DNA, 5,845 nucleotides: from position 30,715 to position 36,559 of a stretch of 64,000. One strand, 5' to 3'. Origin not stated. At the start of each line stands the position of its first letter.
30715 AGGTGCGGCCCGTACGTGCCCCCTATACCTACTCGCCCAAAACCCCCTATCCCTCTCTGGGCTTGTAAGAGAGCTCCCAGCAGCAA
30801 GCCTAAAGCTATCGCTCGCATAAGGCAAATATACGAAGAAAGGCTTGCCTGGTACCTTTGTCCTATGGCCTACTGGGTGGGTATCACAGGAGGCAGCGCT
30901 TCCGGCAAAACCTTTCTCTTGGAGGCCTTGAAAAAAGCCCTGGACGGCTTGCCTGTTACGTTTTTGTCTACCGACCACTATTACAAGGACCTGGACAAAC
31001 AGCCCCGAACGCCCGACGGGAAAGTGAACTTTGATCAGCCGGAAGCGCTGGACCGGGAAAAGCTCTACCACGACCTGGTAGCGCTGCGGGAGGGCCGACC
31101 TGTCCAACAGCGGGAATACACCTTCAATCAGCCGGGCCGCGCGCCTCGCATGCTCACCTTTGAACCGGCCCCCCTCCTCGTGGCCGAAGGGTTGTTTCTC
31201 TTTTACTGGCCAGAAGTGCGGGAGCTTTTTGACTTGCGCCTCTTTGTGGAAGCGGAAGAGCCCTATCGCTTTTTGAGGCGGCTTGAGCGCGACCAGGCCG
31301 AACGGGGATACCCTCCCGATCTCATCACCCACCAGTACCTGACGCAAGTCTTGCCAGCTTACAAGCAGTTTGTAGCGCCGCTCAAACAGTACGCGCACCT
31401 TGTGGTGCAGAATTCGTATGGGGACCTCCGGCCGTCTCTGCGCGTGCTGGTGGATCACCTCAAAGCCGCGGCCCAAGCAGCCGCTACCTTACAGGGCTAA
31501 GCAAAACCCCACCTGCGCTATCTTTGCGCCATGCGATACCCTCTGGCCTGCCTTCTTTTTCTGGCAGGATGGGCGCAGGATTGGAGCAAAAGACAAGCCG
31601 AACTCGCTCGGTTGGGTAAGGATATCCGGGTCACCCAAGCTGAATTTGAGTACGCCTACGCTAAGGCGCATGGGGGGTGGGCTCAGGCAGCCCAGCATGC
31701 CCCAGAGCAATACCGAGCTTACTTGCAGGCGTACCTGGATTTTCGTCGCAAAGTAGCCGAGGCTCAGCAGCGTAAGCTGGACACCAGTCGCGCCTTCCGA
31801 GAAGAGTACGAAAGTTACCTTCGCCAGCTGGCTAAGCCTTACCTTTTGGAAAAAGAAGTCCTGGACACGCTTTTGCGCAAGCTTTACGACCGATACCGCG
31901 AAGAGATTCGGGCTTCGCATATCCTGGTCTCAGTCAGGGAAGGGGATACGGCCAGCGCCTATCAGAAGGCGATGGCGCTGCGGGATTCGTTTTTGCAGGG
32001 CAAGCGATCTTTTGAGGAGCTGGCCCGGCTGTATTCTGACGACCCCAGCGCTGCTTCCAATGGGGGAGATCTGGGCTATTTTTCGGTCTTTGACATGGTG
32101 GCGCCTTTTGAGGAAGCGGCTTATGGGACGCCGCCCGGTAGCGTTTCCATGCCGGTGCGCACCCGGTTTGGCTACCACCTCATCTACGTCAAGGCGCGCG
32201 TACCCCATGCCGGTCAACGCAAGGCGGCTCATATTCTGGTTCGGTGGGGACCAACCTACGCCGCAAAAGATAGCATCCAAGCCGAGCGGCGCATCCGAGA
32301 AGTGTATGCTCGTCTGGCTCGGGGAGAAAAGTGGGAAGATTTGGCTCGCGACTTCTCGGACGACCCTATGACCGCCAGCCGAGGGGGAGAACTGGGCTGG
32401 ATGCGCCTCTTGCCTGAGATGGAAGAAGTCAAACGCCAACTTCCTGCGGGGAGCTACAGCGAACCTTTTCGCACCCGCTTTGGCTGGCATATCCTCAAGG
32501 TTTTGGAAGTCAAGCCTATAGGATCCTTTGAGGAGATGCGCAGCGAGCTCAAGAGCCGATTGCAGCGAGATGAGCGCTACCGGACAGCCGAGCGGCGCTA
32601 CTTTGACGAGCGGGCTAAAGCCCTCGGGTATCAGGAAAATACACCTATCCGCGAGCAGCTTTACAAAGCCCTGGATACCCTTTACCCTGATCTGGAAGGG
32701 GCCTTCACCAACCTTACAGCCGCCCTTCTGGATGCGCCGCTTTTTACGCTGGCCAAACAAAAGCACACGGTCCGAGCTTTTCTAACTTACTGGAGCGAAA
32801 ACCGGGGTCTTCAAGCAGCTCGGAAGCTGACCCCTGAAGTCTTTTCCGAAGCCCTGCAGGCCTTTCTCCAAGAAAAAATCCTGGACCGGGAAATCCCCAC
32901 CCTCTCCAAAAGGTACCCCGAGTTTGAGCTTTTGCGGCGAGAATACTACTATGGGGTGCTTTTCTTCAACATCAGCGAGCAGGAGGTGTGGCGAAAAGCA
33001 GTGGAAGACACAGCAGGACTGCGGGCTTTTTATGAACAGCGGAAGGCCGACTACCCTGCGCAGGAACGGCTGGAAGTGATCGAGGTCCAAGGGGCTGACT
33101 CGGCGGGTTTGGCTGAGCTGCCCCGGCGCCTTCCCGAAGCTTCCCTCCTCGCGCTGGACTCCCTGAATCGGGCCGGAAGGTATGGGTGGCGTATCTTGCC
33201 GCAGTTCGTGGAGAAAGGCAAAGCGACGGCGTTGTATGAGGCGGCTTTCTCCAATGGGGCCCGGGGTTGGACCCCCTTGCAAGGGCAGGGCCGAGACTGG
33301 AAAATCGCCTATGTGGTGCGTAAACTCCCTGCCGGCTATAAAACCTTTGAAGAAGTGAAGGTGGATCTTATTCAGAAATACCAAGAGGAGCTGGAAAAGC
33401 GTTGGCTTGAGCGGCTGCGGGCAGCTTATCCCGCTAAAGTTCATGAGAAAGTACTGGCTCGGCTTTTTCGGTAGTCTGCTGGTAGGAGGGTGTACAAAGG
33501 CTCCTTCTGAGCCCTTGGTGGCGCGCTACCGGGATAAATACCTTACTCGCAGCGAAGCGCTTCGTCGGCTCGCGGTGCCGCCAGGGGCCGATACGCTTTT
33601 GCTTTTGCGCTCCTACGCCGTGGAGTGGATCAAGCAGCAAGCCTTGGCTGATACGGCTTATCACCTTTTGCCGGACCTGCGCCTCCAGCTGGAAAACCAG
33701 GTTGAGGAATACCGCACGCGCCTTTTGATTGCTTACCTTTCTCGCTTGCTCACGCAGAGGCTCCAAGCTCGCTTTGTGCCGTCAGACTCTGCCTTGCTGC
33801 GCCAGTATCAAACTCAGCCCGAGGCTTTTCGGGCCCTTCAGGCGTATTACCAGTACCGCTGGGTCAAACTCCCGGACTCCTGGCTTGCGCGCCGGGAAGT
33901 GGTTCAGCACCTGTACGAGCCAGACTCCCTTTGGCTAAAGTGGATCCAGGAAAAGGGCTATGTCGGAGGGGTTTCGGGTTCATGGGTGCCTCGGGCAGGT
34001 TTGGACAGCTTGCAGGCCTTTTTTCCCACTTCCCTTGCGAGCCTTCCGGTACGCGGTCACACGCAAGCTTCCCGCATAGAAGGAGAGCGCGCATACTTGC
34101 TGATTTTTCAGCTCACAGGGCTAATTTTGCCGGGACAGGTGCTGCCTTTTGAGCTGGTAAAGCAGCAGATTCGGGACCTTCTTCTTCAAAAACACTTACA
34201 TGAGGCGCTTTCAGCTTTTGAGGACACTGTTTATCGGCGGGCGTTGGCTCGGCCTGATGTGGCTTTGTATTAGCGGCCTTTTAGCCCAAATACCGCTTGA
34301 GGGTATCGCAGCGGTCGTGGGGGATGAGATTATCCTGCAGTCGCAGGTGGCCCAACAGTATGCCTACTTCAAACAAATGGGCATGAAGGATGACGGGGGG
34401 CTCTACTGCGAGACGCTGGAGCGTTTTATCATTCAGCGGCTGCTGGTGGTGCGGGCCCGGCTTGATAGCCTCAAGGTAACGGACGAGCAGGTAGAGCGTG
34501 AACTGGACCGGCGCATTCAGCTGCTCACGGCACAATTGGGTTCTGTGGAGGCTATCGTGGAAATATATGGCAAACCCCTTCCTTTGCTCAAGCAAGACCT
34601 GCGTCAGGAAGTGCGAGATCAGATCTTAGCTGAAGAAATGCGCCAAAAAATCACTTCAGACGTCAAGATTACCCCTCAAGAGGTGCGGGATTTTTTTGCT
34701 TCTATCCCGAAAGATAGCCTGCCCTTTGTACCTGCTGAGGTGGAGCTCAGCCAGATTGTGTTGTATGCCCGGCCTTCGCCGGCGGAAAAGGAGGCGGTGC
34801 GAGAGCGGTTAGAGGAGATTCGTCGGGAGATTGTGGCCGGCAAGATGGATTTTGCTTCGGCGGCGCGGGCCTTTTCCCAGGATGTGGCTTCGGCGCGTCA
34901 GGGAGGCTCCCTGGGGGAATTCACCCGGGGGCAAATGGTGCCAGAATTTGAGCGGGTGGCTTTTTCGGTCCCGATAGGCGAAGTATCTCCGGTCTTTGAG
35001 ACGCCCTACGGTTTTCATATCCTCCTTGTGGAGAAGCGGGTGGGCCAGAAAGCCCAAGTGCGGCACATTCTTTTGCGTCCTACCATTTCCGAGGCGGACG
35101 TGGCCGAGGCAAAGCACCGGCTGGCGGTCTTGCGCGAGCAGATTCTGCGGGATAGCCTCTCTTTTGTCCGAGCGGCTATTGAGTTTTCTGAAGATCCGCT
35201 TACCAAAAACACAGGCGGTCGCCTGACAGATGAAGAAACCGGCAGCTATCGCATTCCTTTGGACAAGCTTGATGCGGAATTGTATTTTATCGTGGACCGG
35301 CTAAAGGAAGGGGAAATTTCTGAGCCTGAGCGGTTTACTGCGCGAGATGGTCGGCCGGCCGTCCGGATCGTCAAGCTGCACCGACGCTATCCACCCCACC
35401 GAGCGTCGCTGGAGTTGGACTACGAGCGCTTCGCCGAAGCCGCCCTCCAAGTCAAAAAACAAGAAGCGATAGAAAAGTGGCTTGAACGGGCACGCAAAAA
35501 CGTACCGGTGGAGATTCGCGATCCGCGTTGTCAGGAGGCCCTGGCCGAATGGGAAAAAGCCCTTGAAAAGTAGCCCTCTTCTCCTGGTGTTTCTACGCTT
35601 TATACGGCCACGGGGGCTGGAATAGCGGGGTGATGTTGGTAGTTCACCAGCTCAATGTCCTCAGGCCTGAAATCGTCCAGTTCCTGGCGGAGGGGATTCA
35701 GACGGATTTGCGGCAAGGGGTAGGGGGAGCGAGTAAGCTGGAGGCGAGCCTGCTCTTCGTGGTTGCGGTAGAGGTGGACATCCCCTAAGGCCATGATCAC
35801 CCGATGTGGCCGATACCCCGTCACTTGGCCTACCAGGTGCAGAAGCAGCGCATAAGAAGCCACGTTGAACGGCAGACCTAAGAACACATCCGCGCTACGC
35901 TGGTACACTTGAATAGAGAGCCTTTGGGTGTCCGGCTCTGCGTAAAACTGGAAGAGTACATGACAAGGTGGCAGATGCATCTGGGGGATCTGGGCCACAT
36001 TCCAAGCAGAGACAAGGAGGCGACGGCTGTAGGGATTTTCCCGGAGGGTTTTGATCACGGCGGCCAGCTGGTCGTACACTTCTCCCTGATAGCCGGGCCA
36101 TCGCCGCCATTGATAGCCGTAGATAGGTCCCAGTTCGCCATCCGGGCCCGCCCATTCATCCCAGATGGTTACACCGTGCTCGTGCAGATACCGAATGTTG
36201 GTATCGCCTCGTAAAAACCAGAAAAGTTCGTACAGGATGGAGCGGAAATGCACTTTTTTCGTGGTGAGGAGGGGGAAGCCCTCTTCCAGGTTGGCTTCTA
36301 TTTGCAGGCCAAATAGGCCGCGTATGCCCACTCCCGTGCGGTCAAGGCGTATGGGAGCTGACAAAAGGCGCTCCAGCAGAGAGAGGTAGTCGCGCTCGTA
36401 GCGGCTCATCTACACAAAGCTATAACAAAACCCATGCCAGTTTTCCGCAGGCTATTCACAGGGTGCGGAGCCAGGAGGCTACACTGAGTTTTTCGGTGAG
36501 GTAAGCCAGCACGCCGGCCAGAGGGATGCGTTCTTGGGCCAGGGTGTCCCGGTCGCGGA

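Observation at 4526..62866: The Bacteroidota -7 promoter box sits 3-7 nt from the start codon at about 24 operon heads, implying largely leaderless mRNAs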

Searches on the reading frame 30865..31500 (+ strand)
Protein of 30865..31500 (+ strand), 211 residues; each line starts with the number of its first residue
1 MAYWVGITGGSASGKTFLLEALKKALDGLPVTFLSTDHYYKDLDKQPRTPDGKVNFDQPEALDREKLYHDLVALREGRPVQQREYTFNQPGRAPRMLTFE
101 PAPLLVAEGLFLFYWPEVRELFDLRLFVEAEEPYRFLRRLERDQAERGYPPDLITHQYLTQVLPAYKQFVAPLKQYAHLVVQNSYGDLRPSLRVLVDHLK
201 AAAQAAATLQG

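Call 20: search_protein_families(library=ncbifam, proteins=[window:30865-31500:+], max_evalue=0.00001)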
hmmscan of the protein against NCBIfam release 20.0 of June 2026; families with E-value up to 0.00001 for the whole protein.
window:30865-31500:+ (211 aa): 4 families
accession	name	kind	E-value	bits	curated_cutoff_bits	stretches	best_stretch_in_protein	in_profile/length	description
NF004018.0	PRK05480.1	equivalog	6.3e-49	166.3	180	1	5-202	9-205/210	uridine kinase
TIGR00235.1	udk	equivalog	2.3e-43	148.3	220.3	1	3-200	7-203/207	uridine kinase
NF005655.0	PRK07429.1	subfamily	2.8e-27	95.7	236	1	5-182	11-184/326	phosphoribulokinase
NF005807.0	PRK07667.1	equivalog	9.1e-06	25.3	221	0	4-145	19-162/193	kinase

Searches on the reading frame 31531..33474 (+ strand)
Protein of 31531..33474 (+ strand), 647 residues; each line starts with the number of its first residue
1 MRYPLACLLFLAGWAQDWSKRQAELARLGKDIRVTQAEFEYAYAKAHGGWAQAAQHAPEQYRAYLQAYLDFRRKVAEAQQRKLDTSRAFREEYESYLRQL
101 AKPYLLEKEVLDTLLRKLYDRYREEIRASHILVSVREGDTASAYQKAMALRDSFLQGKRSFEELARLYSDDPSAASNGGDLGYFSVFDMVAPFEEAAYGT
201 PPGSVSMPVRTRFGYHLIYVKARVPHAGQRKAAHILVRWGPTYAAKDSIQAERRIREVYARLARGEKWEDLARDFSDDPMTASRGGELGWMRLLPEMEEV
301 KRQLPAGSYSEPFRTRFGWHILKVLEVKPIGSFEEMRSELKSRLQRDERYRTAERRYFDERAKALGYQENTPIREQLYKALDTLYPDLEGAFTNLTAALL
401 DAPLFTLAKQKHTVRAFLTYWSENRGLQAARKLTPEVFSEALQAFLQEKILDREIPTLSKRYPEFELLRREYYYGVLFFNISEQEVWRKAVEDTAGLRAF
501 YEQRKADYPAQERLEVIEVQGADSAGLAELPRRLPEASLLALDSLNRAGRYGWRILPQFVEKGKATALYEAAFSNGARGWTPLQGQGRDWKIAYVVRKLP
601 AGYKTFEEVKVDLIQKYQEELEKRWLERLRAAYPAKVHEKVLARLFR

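Call 51: search_protein_families(library=pfam, proteins=[window:31531-33474:+], max_evalue=0.001)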
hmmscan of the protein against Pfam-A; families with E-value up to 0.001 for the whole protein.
window:31531-33474:+ (647 aa): 3 families
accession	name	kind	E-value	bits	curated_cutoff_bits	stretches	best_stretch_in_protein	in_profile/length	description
PF00639.27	Rotamase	-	5.6e-46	155.9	21.7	2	130-221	1-96/97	PPIC-type PPIASE domain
PF13616.12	Rotamase_3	-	9.9e-42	142.6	22.5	2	118-221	6-113/116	PPIC-type PPIASE domain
PF13145.12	Rotamase_2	-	2.3e-20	74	27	3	115-225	6-110/121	PPIC-type PPIASE domain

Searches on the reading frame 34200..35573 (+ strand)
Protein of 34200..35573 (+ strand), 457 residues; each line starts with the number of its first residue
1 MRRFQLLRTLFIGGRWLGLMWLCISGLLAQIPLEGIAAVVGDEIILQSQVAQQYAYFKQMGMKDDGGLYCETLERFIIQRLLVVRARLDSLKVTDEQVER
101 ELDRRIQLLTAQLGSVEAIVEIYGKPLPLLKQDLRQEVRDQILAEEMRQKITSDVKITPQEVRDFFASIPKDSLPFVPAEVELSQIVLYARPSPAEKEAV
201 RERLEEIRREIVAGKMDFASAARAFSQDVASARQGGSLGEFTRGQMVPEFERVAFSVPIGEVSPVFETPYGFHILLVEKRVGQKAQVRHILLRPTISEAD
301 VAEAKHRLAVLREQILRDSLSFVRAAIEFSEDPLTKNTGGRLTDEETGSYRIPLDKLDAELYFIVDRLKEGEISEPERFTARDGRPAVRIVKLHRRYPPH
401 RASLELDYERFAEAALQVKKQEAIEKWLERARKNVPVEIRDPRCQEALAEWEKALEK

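Call 60: search_protein_families(library=pfam, proteins=[window:34200-35573:+], max_evalue=0.001)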
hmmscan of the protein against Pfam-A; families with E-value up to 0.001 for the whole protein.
window:34200-35573:+ (457 aa): 5 families
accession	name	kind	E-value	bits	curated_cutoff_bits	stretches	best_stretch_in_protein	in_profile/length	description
PF00639.27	Rotamase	-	4.5e-37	127.4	21.7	2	192-278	10-96/97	PPIC-type PPIASE domain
PF13616.12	Rotamase_3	-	2.5e-30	105.8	22.5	2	179-277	14-112/116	PPIC-type PPIASE domain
PF13145.12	Rotamase_2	-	3.1e-08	34.9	27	1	195-282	34-110/121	PPIC-type PPIASE domain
PF09312.16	SurA_N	-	4.9e-06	27.1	30.8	1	34-147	2-117/118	SurA N-terminal domain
PF13624.11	SurA_N_3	-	0.00096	19.5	27.2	0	37-107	41-121/162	SurA-like N-terminal domain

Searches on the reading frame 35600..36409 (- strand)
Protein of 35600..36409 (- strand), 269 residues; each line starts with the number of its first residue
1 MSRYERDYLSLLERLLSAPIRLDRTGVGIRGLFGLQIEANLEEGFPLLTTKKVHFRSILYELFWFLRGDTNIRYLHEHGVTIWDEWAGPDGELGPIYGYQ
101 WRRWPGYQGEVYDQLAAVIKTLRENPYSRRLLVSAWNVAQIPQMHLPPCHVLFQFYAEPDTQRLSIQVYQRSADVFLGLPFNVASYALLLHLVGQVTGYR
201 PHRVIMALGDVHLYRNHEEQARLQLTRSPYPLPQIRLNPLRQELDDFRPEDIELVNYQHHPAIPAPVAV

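Call 20: search_protein_families(library=ncbifam, proteins=[window:35600-36409:-], max_evalue=0.00001)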
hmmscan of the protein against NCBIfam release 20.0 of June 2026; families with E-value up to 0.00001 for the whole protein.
window:35600-36409:- (269 aa): 8 families
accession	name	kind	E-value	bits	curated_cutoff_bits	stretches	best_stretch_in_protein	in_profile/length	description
NF002497.0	PRK01827.1-3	equivalog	1.6e-115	385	327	1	6-269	2-264/264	thymidylate synthase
TIGR03284.1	thym_sym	equivalog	3.6e-103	344.8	108.35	2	90-269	119-296/296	thymidylate synthase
NF002499.0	PRK01827.1-5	equivalog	8.6e-103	343.1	405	1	6-269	2-264/264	thymidylate synthase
NF002496.0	PRK01827.1-2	equivalog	2.3e-101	339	325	2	91-269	142-318/318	thymidylate synthase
NF010393.0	PRK13821.1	equivalog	4.9e-56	190.1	576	2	112-269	155-323/323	thymidylate synthase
NF002495.0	PRK01827.1-1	equivalog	2.4e-47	161.8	327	1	35-269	43-279/279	thymidylate synthase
NF002498.0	PRK01827.1-4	equivalog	7.8e-32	110.7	427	1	6-269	2-283/283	thymidylate synthase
TIGR03283.1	thy_syn_methano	equivalog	6.9e-09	35.5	174.55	1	94-217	78-196/201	thymidylate synthase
